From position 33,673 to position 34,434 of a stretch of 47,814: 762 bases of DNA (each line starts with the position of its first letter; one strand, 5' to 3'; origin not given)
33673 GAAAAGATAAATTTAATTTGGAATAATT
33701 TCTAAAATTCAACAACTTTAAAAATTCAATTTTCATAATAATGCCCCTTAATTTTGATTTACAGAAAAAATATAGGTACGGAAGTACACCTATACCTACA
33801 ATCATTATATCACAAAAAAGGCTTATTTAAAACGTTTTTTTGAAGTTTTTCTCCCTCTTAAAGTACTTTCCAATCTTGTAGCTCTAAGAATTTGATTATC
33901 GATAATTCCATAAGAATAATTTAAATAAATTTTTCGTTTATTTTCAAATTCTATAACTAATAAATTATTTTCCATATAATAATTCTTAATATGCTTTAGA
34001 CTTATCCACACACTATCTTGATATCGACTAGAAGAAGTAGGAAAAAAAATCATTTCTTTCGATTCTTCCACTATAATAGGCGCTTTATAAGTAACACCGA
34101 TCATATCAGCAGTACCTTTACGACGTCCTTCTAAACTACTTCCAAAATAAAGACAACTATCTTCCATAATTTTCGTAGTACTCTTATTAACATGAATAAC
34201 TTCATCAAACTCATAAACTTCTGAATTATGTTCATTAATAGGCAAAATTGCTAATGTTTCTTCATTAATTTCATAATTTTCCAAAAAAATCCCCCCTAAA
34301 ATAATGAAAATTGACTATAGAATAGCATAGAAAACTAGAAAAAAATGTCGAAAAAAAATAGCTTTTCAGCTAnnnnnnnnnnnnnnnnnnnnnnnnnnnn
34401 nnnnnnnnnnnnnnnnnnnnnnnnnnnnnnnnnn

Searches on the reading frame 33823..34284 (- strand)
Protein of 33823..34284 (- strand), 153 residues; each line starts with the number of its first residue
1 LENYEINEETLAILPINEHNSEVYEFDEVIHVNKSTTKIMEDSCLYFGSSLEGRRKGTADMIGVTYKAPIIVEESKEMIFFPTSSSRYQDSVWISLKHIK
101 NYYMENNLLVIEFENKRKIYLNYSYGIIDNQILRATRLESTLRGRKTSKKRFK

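Call 11: search_protein_families(library=pfam, proteins=[window:33823-34284:-])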
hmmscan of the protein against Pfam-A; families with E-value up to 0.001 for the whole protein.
window:33823-34284:- (153 aa): 1 family
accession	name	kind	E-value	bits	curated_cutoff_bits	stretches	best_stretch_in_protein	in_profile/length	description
PF06338.17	ComK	-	3.2e-39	134.5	22.3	1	1-145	1-150/152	ComK protein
